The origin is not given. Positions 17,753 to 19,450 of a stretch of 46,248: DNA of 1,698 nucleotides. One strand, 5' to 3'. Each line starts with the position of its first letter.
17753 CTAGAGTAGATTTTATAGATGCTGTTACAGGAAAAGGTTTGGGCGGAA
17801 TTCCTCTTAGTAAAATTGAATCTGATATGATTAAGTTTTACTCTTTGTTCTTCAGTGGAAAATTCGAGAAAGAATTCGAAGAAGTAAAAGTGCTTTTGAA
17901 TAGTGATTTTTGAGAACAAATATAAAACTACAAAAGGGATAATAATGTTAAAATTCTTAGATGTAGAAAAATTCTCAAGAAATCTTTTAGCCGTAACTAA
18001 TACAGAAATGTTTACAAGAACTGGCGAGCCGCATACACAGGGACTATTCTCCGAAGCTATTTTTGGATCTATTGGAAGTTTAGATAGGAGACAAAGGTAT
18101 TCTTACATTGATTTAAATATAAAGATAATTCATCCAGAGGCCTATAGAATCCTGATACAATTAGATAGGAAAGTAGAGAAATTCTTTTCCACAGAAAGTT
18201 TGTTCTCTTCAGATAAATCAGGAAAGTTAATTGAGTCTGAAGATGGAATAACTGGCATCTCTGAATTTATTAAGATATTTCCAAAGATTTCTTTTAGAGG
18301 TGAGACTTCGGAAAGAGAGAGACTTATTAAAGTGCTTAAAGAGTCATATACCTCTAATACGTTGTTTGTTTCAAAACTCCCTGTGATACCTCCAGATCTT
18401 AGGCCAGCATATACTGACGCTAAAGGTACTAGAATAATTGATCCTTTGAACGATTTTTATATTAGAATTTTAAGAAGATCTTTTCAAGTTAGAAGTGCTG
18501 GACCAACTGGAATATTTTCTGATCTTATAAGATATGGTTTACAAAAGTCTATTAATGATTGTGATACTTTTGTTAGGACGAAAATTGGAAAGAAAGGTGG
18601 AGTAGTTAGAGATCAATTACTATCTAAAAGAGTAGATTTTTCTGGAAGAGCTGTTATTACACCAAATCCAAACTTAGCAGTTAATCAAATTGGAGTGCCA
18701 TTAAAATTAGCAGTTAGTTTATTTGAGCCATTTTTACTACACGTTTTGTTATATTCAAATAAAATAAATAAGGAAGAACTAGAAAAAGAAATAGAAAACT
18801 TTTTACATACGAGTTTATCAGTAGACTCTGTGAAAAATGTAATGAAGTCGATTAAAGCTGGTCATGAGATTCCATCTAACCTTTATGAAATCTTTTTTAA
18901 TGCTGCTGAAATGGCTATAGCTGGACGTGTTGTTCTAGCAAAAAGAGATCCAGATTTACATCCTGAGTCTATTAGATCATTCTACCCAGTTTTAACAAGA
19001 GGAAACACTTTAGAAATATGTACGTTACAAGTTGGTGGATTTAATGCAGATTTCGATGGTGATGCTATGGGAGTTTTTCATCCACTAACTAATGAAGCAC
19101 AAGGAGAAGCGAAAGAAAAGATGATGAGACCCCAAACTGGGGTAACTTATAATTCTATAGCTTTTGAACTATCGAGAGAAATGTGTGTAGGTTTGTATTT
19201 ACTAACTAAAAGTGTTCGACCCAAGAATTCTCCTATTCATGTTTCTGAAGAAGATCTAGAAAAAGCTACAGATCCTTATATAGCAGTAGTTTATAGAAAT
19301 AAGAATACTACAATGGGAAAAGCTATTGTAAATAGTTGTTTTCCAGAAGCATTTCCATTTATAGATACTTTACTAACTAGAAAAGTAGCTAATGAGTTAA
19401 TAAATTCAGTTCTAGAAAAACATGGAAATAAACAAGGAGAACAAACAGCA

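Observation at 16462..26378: A phage-borne two-gene multisubunit RNA polymerase with full-length, unsplit beta-prime and beta subunits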

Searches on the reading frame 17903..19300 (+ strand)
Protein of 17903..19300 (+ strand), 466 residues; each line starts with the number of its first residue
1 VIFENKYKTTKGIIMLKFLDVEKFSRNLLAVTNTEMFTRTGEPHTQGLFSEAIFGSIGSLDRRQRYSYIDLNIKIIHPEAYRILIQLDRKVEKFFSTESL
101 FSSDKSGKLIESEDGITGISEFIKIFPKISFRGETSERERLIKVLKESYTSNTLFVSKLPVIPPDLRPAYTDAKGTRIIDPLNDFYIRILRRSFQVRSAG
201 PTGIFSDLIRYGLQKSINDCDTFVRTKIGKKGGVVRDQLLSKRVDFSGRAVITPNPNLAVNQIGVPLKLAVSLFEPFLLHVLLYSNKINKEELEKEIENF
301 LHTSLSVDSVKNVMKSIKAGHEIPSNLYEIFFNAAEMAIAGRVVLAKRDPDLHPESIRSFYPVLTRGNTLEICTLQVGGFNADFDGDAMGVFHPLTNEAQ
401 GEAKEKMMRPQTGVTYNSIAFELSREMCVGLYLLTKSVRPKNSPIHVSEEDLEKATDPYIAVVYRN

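Call 80: search_solved_structures(query=window:17903-19300:+, max_evalue=1e-10, show_alignments=2)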
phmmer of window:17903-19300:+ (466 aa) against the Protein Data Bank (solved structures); distinct sequences matched with E-value up to 1e-10: 108 (the best 60 are shown).
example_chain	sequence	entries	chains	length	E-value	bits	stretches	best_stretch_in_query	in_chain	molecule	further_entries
8syi_D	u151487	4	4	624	9.9e-33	117.2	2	230-295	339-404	DNA-directed RNA polymerase subunit gamma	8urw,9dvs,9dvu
2gho_D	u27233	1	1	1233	6.8e-32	114.4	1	132-441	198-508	DNA-directed RNA polymerase subunit beta',DNA-directed RNA polymerase subunit beta'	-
1i6v_D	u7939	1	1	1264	7.1e-32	114.3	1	132-441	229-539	DNA-DIRECTED RNA POLYMERASE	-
1hqm_D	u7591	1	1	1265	7.7e-32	114.2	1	132-441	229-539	DNA-directed RNA polymerase subunit beta'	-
6oy6_D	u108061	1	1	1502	1.3e-31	113.5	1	132-441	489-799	DNA-directed RNA polymerase subunit beta'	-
6wox_D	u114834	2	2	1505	1.3e-31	113.5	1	132-441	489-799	DNA-directed RNA polymerase subunit beta'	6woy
1iw7_D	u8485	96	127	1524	1.3e-31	113.4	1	132-441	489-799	RNA polymerase beta subunit | DNA-directed RNA polymerase beta' chain | DNA-directed RNA polymerase subunit beta' chain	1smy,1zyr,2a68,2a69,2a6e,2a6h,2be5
8hsg_J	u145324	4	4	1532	1.4e-31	113.4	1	132-441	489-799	DNA-directed RNA polymerase subunit beta'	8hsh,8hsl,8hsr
4gzy_D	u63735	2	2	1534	1.4e-31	113.4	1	132-441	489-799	DNA-directed RNA polymerase subunit beta'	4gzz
5tjg_D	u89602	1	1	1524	1.4e-31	113.4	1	132-441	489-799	DNA-directed RNA polymerase subunit beta'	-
1l9u_D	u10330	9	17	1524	1.7e-31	113.1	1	132-441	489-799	RNA POLYMERASE, BETA-PRIME SUBUNIT | DNA-directed RNA polymerase beta' chain | DNA-directed RNA polymerase subunit beta'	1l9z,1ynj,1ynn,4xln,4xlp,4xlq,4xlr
8gzg_D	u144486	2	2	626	9.6e-31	110.6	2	331-436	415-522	DNA-directed RNA polymerase subunit gamma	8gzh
8h3v_E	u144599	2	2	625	1.9e-30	109.7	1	315-436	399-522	DNA-directed RNA polymerase subunit gamma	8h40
6j9e_D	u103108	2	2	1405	3.9e-29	105.3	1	317-443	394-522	DNA-directed RNA polymerase subunit beta'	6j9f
8qma_T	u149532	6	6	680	7.8e-29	104.3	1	335-439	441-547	DNA-directed RNA polymerase subunit beta'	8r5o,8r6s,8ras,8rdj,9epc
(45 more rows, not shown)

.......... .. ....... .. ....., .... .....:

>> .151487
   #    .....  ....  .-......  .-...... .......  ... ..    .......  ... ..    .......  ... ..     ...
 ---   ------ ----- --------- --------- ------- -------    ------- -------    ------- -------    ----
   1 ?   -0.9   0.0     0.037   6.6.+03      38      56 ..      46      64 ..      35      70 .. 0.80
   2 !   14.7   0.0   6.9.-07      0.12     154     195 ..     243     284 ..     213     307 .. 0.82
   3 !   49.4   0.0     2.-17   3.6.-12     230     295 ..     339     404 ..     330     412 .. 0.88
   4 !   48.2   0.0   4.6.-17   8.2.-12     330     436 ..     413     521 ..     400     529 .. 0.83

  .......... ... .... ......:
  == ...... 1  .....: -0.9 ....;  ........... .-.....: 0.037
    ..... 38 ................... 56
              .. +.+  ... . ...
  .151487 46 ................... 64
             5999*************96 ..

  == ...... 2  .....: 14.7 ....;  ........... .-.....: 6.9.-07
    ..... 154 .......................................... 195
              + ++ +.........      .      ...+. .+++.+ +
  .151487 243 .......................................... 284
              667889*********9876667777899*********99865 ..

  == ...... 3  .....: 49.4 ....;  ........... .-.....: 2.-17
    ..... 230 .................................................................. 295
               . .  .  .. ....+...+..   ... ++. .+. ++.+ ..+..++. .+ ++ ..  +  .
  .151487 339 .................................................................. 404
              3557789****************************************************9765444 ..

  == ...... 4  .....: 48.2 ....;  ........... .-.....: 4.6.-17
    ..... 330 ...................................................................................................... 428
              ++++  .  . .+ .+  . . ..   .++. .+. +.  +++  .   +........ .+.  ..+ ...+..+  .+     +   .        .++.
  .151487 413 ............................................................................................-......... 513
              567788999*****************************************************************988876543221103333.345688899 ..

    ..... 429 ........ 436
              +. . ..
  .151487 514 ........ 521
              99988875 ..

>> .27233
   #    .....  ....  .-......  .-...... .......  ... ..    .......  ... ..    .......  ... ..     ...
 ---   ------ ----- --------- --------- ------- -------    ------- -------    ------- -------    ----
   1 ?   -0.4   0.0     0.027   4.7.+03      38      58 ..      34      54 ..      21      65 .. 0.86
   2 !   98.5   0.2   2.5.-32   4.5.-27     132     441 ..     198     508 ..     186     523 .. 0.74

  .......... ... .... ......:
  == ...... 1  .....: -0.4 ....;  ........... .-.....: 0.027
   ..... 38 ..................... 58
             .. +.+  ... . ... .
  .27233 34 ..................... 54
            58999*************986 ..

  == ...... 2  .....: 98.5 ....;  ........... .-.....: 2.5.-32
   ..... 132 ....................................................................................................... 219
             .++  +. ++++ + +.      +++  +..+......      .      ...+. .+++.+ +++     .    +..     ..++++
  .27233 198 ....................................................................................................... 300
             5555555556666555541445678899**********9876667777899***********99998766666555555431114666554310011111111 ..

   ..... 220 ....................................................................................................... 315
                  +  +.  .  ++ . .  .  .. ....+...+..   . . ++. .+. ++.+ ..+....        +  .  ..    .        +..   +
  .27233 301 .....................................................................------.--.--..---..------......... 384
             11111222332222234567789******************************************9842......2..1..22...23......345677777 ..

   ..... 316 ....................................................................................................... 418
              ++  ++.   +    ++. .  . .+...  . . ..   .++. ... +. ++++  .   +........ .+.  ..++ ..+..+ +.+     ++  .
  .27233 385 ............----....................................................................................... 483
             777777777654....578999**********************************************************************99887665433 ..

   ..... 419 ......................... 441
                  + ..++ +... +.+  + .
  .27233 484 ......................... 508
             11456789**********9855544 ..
